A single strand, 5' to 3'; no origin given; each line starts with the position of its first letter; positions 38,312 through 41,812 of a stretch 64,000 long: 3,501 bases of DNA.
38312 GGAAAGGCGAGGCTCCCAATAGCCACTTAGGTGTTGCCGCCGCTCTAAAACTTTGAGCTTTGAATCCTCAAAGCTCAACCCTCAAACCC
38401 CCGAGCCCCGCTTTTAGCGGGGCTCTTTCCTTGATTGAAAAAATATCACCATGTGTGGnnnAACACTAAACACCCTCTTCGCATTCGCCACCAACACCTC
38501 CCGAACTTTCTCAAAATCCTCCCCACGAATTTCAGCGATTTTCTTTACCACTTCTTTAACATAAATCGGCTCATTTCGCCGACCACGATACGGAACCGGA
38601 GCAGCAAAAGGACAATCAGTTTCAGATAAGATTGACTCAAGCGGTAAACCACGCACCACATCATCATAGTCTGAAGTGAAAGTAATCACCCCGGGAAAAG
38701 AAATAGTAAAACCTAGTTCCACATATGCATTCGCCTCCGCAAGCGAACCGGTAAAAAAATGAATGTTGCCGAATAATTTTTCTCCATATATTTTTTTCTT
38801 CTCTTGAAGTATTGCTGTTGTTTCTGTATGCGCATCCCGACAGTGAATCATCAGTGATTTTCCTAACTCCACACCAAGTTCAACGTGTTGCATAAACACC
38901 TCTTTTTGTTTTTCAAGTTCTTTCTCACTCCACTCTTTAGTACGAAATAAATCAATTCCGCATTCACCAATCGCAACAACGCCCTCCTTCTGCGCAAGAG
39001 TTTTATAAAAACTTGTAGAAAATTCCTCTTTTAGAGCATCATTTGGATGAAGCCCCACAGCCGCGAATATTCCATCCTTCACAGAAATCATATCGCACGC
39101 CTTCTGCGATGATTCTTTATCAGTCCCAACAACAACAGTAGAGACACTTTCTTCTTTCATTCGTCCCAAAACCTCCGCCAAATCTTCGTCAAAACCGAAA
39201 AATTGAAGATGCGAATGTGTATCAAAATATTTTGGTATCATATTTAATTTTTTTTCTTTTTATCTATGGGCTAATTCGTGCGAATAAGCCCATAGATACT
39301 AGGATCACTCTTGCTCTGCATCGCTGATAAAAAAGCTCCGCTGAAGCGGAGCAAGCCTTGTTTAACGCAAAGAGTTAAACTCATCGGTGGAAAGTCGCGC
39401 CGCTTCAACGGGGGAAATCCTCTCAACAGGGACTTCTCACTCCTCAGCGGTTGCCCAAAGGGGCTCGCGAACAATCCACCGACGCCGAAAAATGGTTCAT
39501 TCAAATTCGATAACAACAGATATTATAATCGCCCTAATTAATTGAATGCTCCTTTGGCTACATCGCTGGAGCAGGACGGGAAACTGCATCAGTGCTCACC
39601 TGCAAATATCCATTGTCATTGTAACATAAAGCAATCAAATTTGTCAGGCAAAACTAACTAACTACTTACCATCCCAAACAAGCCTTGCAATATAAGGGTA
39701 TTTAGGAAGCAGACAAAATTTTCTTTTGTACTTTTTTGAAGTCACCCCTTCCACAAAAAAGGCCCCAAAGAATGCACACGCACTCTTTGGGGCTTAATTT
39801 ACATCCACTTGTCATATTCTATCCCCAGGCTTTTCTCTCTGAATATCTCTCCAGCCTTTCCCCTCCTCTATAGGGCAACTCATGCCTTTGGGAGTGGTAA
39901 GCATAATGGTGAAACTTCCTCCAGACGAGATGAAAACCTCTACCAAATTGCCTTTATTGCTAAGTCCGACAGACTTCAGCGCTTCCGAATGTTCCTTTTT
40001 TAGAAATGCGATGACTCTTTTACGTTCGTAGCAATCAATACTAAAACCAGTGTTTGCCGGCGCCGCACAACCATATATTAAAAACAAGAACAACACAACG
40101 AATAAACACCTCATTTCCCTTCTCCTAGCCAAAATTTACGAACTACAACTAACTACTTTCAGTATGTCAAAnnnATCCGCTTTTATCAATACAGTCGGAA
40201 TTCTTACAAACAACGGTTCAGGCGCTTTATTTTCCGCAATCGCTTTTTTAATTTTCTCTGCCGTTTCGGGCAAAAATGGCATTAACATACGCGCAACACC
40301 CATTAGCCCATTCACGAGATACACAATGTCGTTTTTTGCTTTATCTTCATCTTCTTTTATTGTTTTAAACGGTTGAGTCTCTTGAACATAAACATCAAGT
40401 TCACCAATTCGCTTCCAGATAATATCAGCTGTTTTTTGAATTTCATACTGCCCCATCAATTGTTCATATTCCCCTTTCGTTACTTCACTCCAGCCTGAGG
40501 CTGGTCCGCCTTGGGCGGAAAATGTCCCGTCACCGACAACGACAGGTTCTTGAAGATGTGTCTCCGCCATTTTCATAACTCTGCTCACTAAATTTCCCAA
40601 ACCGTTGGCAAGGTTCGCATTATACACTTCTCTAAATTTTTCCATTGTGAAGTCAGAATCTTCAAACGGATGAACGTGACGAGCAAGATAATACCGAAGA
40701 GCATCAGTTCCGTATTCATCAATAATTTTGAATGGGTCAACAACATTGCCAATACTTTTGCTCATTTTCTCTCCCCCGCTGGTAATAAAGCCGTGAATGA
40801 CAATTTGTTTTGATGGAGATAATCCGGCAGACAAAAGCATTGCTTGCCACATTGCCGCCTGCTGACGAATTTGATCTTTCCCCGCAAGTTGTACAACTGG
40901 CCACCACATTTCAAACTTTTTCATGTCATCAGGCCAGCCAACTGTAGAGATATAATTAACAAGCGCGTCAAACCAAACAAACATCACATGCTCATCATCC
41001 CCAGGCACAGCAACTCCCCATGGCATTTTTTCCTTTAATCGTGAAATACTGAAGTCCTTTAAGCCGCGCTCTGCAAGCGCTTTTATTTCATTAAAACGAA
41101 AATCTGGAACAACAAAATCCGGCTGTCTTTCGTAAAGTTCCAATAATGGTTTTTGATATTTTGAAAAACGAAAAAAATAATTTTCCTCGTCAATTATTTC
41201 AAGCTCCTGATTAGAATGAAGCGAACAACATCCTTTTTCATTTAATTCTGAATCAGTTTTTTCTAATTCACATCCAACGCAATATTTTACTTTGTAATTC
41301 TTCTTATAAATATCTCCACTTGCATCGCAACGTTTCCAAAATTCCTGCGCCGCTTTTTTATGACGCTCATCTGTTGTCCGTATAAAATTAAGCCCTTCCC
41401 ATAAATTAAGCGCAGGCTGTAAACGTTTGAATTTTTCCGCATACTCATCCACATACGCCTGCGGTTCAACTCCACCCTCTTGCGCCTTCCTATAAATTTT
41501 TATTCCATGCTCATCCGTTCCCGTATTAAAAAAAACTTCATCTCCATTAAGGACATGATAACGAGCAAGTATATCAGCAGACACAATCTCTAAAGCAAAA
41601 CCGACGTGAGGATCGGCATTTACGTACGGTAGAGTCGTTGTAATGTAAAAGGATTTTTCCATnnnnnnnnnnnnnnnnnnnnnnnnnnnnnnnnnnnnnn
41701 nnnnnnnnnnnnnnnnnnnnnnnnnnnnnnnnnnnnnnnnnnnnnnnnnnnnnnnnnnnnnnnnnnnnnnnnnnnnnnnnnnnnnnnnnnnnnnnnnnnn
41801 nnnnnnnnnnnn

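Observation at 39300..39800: ORF-free, GC-elevated ~500-nt segment upstream of tatD: candidate structured RNA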

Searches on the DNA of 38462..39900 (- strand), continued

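Call 72: search_with_rna_model(model_id=R2, sources=[window, L107, L243, L244, L242, L051, L112, L108, L109, L110, L113, L114, L115, L116, L005, L006, L007, L008, L009, L010, L011, L012, L013, L014, L015, L016, L017, L018, L019, L020, L021, L022, L023, L024, L025, L026, L027, L028, L029, L030, L031, L032, L035, L036, L037, L038, L039, L040, L041, L042, L043, L044, L045, L046, L047, L048, L049, L050, L052, L053, L054, L055, L056, L057, L058, L059, L060, L061, L062, L063, L064, L065, L066, L067, L068, L069, L070, L071, L072, L073, L074, L075, L076, L077, L078, L079, L080, L081, L082, L083, L084, L085, L086, L087, L088, L089, L090, L091, L092, L094], max_evalue=10)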
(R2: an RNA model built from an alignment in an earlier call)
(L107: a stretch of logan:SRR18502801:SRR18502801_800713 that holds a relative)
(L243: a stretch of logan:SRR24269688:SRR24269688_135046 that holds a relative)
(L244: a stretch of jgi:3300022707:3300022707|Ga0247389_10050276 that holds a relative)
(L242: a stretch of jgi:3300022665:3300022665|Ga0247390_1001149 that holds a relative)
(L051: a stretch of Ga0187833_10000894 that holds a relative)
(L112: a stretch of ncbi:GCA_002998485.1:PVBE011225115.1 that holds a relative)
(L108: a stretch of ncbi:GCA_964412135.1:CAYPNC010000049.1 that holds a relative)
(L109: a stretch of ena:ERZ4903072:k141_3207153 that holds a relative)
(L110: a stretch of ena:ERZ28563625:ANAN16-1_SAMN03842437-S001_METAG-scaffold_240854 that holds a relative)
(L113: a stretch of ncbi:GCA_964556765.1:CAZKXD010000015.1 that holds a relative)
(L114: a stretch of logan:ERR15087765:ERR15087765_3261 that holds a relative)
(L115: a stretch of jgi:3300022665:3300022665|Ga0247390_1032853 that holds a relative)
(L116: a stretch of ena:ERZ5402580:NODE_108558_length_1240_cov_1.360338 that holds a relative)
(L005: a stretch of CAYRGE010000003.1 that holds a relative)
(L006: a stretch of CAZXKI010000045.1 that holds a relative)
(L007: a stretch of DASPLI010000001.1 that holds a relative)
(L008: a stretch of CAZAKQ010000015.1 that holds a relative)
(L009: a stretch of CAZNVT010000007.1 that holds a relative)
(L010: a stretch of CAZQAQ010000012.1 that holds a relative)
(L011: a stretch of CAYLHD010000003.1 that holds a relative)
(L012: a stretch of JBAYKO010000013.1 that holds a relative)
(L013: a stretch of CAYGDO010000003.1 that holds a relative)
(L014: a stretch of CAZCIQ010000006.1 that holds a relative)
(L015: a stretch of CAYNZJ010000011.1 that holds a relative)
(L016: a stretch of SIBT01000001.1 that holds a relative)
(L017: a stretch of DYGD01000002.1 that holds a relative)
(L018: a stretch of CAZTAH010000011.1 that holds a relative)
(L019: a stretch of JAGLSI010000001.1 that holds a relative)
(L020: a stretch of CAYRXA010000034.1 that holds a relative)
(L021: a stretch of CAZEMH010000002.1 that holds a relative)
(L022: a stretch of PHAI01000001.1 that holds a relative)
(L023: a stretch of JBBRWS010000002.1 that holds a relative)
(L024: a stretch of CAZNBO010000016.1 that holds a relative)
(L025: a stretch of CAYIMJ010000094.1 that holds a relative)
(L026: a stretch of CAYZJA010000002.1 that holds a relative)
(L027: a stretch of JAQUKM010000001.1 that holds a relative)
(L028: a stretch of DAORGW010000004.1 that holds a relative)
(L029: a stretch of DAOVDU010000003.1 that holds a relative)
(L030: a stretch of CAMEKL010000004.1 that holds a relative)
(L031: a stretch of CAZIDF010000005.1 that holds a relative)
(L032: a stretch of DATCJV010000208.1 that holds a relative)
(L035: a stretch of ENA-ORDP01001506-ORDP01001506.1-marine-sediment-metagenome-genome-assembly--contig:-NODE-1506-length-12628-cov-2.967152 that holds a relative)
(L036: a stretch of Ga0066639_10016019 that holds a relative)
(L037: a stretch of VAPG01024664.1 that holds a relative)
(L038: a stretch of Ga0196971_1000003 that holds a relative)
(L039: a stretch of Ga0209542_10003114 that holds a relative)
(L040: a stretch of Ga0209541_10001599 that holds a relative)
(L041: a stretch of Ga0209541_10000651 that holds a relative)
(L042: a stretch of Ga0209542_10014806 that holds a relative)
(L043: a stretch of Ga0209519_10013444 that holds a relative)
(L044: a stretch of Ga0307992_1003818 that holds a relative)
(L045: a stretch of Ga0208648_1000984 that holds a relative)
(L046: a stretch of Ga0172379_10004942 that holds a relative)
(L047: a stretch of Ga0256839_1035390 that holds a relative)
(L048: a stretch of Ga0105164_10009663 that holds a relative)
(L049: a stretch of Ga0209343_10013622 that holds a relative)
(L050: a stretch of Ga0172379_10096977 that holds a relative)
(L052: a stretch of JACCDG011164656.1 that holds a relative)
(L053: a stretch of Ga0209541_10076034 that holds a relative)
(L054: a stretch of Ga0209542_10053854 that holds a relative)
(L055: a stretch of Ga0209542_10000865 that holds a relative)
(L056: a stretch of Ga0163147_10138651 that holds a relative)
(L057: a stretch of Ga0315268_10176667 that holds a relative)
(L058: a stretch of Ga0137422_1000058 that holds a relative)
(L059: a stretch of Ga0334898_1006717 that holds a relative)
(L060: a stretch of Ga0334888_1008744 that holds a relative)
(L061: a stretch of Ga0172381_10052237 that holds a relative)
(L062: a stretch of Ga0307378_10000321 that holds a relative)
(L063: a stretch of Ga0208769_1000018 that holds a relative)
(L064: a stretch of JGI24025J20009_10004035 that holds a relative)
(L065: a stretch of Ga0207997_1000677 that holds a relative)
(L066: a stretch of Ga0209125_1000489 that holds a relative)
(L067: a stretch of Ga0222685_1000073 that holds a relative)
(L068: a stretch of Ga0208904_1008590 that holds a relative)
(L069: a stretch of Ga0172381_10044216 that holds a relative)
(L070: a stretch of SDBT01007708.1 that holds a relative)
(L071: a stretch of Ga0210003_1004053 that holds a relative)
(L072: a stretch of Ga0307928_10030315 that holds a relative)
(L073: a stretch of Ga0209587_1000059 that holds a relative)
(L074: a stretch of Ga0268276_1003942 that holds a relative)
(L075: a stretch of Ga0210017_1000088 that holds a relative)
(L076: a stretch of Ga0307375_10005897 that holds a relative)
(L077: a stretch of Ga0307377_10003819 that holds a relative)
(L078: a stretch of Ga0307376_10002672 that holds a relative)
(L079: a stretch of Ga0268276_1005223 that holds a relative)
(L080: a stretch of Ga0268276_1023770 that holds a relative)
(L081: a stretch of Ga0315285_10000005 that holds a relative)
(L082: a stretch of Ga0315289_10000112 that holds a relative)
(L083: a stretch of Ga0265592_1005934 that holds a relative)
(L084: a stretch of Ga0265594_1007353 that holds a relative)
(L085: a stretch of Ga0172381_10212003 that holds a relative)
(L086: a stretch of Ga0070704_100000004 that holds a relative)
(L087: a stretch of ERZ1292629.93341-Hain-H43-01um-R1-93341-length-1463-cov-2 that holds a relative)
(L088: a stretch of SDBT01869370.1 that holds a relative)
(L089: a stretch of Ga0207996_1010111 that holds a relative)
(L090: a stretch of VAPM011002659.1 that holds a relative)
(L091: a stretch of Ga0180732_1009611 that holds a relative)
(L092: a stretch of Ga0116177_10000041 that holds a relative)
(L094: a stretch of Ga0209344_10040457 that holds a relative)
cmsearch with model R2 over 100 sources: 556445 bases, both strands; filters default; matches with E-value up to 10: 5.
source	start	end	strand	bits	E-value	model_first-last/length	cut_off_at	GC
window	39380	39487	-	96.7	3.3e-18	1-94/94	no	0.61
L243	2021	2111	+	83.3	3.1e-15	1-94/94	no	0.63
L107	2183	2267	+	76.7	9.3e-14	1-94/94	no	0.66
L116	1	80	+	56.7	2.7e-09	19-94/94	5'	0.59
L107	2184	2268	-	17.6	1.4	1-94/94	no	0.65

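Call 74: search_dna_similar(query=window:39325-39650:-, collection=phages, mode=distant, max_evalue=0.01)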
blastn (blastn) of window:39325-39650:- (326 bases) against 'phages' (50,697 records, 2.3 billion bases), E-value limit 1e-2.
No match.

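Call 75: search_dna_similar(query=window:39325-39650:-, collection=plasmids, mode=distant, max_evalue=0.01)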
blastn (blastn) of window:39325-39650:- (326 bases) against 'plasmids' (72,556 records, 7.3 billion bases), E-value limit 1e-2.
No match.
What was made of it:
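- It has no match in phage or plasmid collections (calls 74, 75).
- Tried and rejected: Phage and plasmid collections: no blastn match (calls 74, 75).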

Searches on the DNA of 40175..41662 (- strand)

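Call 73: search_rna_families(sources=[L244, L243, L107, L242, L112, L113, L114, L115, L108], threshold=gathering)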
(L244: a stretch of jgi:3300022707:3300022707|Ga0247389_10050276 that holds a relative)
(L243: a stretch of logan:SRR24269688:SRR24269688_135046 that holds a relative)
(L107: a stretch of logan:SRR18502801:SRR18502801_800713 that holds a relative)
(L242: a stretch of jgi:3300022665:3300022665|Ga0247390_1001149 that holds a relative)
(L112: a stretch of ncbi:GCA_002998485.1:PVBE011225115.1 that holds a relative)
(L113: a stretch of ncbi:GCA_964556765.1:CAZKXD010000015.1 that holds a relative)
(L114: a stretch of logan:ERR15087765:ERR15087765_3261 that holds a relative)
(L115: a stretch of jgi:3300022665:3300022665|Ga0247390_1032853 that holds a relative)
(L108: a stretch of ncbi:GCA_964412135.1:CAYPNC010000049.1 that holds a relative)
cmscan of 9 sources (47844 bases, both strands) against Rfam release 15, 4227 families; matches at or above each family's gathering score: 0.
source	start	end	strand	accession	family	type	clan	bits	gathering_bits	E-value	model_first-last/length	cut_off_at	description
